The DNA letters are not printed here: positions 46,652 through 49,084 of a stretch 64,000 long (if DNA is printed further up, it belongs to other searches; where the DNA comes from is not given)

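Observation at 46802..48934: Every cysteine of the 710-aa cytochrome sits in a C-Xn-CH pair: 13 canonical CXXCH interleaved with 9 Gly-rich CX4-10CH motifs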

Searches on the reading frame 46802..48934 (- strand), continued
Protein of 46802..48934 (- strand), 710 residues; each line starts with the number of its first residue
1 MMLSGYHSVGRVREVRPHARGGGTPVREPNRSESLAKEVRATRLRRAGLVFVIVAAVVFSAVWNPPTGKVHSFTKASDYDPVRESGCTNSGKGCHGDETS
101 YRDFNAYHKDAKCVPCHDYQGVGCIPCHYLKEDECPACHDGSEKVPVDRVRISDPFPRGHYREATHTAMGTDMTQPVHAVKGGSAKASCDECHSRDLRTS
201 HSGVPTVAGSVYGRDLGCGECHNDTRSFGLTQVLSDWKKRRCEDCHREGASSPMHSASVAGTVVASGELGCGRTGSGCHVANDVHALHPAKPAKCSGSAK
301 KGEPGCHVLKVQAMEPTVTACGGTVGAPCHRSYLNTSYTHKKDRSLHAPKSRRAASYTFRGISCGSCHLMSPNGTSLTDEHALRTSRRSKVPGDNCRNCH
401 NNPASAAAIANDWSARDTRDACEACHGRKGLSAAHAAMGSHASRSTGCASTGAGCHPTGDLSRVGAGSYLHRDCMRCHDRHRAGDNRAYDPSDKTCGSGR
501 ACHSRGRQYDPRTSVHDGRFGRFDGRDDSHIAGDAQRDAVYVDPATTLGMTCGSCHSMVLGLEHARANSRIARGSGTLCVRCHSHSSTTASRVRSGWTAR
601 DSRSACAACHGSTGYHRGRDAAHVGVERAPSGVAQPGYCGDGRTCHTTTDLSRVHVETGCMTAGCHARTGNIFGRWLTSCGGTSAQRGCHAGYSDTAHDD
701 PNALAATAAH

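Call 42: find_encoding_contigs(protein=P0013, flank=10000, max_places=2)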
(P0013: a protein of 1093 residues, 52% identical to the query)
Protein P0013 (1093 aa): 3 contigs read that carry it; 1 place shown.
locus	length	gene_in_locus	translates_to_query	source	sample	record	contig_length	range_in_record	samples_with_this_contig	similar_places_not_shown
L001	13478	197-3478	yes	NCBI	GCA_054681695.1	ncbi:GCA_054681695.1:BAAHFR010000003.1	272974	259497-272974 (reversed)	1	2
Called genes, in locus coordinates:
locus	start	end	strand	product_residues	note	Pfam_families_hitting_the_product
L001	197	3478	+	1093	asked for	PF14522:Cytochrome_C7 (faint)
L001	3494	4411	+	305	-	-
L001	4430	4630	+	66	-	-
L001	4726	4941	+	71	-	-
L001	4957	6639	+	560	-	PF04122:CW_binding_2, PF03734:YkuD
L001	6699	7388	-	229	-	PF03006:HlyIII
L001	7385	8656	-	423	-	PF01458:SUFBD_core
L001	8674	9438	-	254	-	PF00005:ABC_tran, PF13304:AAA_21 (faint)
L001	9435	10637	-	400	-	PF01969:Ni_insertion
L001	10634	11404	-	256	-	PF00731:AIRC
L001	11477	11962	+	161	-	PF14584:DUF4446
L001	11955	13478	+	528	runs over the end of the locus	PF00990:GGDEF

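Call 43: find_encoding_contigs(protein=P0074, flank=10000, max_places=2)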
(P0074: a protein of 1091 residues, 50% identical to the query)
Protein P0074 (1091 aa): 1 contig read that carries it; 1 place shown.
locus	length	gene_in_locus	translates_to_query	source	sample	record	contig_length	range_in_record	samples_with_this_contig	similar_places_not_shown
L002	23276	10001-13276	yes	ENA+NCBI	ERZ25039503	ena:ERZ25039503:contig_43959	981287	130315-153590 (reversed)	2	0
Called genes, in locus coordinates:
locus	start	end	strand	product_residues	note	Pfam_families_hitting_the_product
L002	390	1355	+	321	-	PF02541:Ppx-GppA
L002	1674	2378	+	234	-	PF02607:B12-binding_2 (faint), PF02310:B12-binding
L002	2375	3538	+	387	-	PF00515:TPR_1 (faint), PF07719:TPR_2 (faint), PF12895:ANAPC3 (faint), PF13428:TPR_14 (faint), PF14559:TPR_19 (faint), PF13431:TPR_17 (faint), PF13414:TPR_11 (weak), PF13432:TPR_16, +2 more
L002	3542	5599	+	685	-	PF00150:Cellulase, PF08532:Glyco_hydro_42M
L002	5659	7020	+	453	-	PF00990:GGDEF (faint), PF00563:EAL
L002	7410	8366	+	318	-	PF00586:AIRS, PF02769:AIRS_C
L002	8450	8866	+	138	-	PF08448:PAS_4 (faint)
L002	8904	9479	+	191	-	-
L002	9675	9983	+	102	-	-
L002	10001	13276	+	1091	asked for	PF14522:Cytochrome_C7 (faint), PF22113:Mtrc-MtrF_II-IV_dom (faint)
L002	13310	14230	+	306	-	-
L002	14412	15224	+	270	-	PF01261:AP_endonuc_2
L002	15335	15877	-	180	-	-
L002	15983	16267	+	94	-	-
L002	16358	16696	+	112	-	-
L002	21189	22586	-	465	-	PF14522:Cytochrome_C7 (faint), PF22678:Cytochrom_c_NrfB-like (faint), PF02085:Cytochrom_CIII (faint), PF09699:Paired_CXXCH_1, PF14537:Cytochrom_c3_2 (weak), PF09699:Paired_CXXCH_1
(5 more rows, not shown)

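Call 44: find_related_loci(query=A1, collection=genome_contigs, flank=10000)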
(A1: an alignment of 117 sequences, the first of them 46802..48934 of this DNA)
Query A1 (710 aa) in genome_contigs; peptide patterns used: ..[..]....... (x = any residue, [..] = any of these).
64 stretches matched a pattern; 60 encode a relative of the query (tblastn E <= 1e-3); 60 distinct loci.
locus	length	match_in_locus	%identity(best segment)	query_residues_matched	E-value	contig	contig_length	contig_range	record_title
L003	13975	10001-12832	54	32-707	0e+0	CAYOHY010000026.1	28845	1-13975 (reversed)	MAG TPA_asm: uncultured Eubacteriales bacterium isolate binchicken_co152_248 genome assembly, contig: NODE_1879_length_2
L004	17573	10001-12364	50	13-698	0e+0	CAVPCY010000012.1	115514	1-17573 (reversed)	MAG: uncultured Actinomycetes bacterium isolate MFD00032.bin.2.33 genome assembly, contig: contig_21761, whole genome sh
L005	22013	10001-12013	51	37-698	0e+0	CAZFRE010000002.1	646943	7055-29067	MAG TPA_asm: uncultured Eubacteriales bacterium isolate binchicken_co269_259 genome assembly, contig: NODE_4_length_6469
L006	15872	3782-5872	51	6-698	0e+0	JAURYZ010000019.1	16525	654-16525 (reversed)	MAG: Coriobacteriia bacterium isolate E2_metabat.bin.6 E2_k141_67437, whole genome shotgun sequence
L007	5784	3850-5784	54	40-682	0e+0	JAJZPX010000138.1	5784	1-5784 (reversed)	MAG: Actinomycetes bacterium isolate SKS1.bin23 NODE_24500_length_5784_cov_1.406576, whole genome shotgun sequence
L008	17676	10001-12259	51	28-698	0e+0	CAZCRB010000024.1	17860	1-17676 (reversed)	MAG TPA_asm: uncultured Eubacteriales bacterium isolate binchicken_co104_79 genome assembly, contig: NODE_2405_length_17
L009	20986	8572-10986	49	4-698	0e+0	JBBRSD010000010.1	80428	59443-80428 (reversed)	MAG: Coriobacteriia bacterium isolate La2_metabat2.009 La2_metabat2.009_K_1514221L80428_cov_21.9831, whole genome shotgu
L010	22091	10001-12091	50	30-707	0e+0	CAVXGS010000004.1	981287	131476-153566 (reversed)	MAG: uncultured Coriobacteriales bacterium isolate MFD02979.bin.1.88 genome assembly, contig: contig_43959, whole genome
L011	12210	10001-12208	51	27-691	0e+0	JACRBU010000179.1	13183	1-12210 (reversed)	MAG: Coriobacteriales bacterium isolate NC_groundwater_1628_Pr3_B-0.1um_67_11 SR-2_scaffold_141_3795587, whole genome sh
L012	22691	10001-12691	51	16-695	0e+0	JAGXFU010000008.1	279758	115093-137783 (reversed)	MAG: Actinomycetes bacterium isolate LH_M22 k141_238057, whole genome shotgun sequence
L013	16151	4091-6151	48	37-700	0e+0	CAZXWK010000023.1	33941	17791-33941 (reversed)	MAG TPA_asm: uncultured Eubacteriales bacterium isolate binchicken_co152_220 genome assembly, contig: NODE_1497_length_3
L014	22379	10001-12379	50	20-698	0e+0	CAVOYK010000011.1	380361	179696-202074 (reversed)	MAG: uncultured Actinomycetes bacterium isolate MFD09779.bin.2.33 genome assembly, contig: contig_7744, whole genome sho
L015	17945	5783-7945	52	63-698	0e+0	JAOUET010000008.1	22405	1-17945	MAG: Coriobacteriia bacterium isolate 4_1_July_SF_Bin14 4_1_July_SF_Bin14_scaffold_902_c1, whole genome shotgun sequence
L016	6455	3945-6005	50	9-690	0e+0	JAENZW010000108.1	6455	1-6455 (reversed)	MAG: Actinomycetota bacterium isolate BM5_bin.17 BM5_bin17_NODE_1895_length_6455_cov_18.337969, whole genome shotgun seq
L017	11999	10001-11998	49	40-694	0e+0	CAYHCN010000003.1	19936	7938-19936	MAG TPA_asm: uncultured Eubacteriales bacterium isolate ERP119294_co4_461 genome assembly, contig: NODE_2410_length_1993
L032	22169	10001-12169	38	70-698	3e-109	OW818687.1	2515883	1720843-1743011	metagenome genome assembly, chromosome: 1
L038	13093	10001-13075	31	71-709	4e-61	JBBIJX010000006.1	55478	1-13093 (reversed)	MAG: Actinomycetota bacterium isolate BR1S70218_bin_172 NODE_182_length_55478_cov_2.84719, whole genome shotgun sequence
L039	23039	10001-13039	31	68-698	2e-60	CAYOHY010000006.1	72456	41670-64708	MAG TPA_asm: uncultured Eubacteriales bacterium isolate binchicken_co152_248 genome assembly, contig: NODE_407_length_72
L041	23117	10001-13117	41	57-621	2e-60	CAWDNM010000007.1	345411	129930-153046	MAG: uncultured Coriobacteriia bacterium isolate MFD04716.bin.2.226 genome assembly, contig: contig_35428, whole genome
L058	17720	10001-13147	42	62-657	2e-27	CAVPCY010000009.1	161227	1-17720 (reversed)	MAG: uncultured Actinomycetes bacterium isolate MFD00032.bin.2.33 genome assembly, contig: contig_18126, whole genome sh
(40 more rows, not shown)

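Call 66: search_protein_families(library=pfam, proteins=[L038:5141-5731:+, L038:5731-7107:+, L038:7108-7950:+, L032:16420-17571:+, L032:17379-18401:+, L041:15878-16837:+, L041:17418-18149:+, L058:15280-16449:+, L058:16780-17613:+, L001:3494-4411:+], max_evalue=0.01)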
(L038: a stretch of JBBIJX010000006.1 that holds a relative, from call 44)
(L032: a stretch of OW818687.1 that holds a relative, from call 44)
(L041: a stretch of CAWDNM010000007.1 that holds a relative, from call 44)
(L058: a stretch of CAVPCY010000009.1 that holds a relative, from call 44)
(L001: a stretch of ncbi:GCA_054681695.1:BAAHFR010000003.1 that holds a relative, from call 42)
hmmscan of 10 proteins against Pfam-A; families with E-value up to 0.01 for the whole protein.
L038:5141-5731:+ (196 aa): 1 family
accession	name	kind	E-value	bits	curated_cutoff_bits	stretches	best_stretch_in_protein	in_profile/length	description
PF25155.1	NTF2_YvbJ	-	0.00048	21.4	25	1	88-187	20-122/123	YvbJ NTF2-like domain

L038:5731-7107:+ (458 aa): 1 family
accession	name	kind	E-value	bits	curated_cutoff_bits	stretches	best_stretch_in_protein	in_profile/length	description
PF05140.19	ResB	-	3.2e-29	102.5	24.6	2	15-289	4-278/486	ResB-like family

L038:7108-7950:+ (280 aa): 1 family
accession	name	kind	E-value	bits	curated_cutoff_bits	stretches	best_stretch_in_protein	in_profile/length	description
PF01578.25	Cytochrom_C_asm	-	3.2e-40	138.5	29.9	1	69-274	6-212/212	Cytochrome C assembly protein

L032:16420-17571:+ (383 aa): 1 family
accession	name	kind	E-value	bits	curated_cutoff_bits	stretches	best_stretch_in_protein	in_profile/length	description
PF05140.19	ResB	-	4.2e-19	69.1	24.6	2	11-216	57-267/486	ResB-like family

L032:17379-18401:+ (340 aa): 1 family
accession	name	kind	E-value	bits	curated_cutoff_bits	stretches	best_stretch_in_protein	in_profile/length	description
PF01578.25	Cytochrom_C_asm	-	1.5e-35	123.2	29.9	1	139-333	12-211/212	Cytochrome C assembly protein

L041:15878-16837:+ (319 aa): 1 family
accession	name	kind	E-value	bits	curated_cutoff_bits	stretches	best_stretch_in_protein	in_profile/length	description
PF05140.19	ResB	-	4.3e-16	59.2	24.6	1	16-204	2-193/486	ResB-like family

L041:17418-18149:+ (243 aa): 1 family
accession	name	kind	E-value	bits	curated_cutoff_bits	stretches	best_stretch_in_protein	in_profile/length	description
PF01578.25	Cytochrom_C_asm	-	7e-31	107.9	29.9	1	32-229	4-207/212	Cytochrome C assembly protein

L058:15280-16449:+ (389 aa): 1 family
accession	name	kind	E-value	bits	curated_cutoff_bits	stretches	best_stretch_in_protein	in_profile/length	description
PF05140.19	ResB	-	1.5e-35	123.4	24.6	1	41-318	2-281/486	ResB-like family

L058:16780-17613:+ (277 aa): 1 family
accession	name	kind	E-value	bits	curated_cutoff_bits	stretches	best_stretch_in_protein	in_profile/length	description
PF01578.25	Cytochrom_C_asm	-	4.3e-41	141.3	29.9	1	67-265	5-207/212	Cytochrome C assembly protein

L001:3494-4411:+ (305 aa): 0 families

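Call 80: search_protein_families(library=pfam, proteins=[L032:7019-16225:+, L039:5807-15994:+, P0003], max_evalue=0.01)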
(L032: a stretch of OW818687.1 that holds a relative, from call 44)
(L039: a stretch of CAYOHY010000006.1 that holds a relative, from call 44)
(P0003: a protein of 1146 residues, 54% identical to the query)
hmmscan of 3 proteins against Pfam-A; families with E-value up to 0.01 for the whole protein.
L032:7019-16225:+ (3068 aa): 3 families
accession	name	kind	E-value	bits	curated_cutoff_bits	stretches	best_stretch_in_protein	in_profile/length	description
PF14522.11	Cytochrome_C7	-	5.1e-29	100.3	24.8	5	1211-1279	12-67/67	Cytochrome c7 and related cytochrome c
PF22113.1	Mtrc-MtrF_II-IV_dom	-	2.7e-10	40.5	30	3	1772-1910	10-168/176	Outer membrane cytochrome MtrC/MtrF-like, domains II/IV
PF22214.1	Mec-4_10_cyt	-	0.001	19.7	27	0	1856-1897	4-44/61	Mechanosensory ion channel subunit mec-4/10 cytosolic domain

L039:5807-15994:+ (3396 aa): 2 families
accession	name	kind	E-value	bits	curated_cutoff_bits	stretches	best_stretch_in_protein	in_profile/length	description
PF14522.11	Cytochrome_C7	-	1.1e-10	41.6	24.8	6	2442-2514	12-66/67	Cytochrome c7 and related cytochrome c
PF22113.1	Mtrc-MtrF_II-IV_dom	-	2.2e-06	27.7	30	3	2671-2815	11-168/176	Outer membrane cytochrome MtrC/MtrF-like, domains II/IV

P0003 (1146 aa): 1 family
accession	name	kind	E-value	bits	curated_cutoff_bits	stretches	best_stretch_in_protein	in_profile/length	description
PF14522.11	Cytochrome_C7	-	1.2e-10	41.5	24.8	2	160-221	12-66/67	Cytochrome c7 and related cytochrome c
